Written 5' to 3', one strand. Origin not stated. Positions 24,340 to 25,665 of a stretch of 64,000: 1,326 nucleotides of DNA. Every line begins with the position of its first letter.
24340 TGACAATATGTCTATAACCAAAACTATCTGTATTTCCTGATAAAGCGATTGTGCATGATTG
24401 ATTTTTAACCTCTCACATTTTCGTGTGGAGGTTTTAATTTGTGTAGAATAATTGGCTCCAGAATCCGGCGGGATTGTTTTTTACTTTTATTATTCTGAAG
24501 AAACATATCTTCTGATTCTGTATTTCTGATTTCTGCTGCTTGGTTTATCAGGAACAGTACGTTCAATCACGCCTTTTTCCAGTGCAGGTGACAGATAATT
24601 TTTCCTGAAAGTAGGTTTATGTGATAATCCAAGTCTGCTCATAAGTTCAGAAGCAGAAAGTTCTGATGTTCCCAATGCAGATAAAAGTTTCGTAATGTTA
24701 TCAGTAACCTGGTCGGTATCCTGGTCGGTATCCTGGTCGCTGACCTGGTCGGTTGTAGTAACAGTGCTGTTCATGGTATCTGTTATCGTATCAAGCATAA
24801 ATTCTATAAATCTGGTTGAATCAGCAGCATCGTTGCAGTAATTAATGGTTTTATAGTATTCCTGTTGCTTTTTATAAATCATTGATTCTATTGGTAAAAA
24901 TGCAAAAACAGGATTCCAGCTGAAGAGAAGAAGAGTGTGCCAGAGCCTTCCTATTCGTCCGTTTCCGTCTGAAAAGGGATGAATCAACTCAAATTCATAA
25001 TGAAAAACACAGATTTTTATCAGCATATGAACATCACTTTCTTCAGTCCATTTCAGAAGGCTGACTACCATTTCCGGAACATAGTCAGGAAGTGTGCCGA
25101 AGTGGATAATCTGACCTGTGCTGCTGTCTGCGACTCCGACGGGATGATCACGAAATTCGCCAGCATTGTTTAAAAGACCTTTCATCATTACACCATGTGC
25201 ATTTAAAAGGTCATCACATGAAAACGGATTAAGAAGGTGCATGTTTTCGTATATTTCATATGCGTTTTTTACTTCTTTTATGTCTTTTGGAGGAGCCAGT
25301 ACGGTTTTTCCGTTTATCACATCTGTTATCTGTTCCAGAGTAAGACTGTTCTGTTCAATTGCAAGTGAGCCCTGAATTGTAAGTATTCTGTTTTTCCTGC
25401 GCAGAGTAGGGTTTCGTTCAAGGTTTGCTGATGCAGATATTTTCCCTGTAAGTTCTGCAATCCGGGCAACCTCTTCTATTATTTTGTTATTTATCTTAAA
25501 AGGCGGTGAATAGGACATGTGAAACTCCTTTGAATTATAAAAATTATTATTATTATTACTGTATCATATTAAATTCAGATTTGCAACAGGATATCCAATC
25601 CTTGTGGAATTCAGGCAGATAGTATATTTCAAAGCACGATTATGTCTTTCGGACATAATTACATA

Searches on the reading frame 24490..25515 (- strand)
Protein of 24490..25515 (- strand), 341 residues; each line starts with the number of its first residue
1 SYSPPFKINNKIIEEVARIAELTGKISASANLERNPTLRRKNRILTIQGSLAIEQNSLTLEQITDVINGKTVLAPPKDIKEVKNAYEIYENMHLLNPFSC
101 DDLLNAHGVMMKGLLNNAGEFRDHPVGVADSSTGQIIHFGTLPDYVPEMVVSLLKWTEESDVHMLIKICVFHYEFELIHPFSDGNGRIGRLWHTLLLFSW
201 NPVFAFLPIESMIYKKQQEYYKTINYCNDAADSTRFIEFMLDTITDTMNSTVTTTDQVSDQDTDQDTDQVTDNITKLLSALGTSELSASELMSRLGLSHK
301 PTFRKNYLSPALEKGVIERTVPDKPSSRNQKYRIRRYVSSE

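Call 8: search_protein_families(library=pfam, proteins=[window:24490-25515:-], max_evalue=0.1)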
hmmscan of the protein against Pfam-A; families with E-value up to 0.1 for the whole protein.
window:24490-25515:- (341 aa): 4 families
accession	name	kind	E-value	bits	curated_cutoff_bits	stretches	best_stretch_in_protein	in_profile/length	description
PF21247.3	Fic-like_C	-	2.5e-27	95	27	1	272-334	1-63/64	Filamentation induced by cAMP protein Fic-like, C-terminal domain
PF02661.23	Fic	-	2.7e-19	70.2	24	1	97-197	1-93/93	Fic/DOC family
PF19148.5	DUF5830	-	0.019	15.4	26.8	0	276-320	7-52/114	Family of unknown function (DUF5830)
PF20155.4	TMP_3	-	0.019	15.1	41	1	215-295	22-97/192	Tape measure protein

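Call 87: search_protein_families(library=padloc, proteins=[window:24490-25515:-], max_evalue=0.001)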
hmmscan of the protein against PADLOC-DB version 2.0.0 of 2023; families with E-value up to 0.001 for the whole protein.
window:24490-25515:- (341 aa): 9 families
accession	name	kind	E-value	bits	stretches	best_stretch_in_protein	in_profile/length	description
PDLC03963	SoFic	-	6.5e-44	148.8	1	8-337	25-354/361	-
PDLC04836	PDC-S04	-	5.2e-19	66.4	1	50-231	33-216/244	-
PDLC04837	PDC-S04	-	4.2e-17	60.2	1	52-240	35-220/234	-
PDLC04840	PDC-S04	-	2.9e-15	54.6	1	50-194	19-171/227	-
PDLC04839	PDC-S04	-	4.5e-14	50.6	1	83-227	43-186/205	-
PDLC04966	PDC-S24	-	9.9e-13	45.7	1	97-251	231-387/497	-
PDLC04841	PDC-S04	-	5.5e-07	27.5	1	78-249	118-273/292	-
PDLC04838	PDC-S04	-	2.1e-06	25.7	1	85-199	51-164/209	-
PDLC04842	PDC-S04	-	8.1e-06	23.7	1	72-197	14-130/202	-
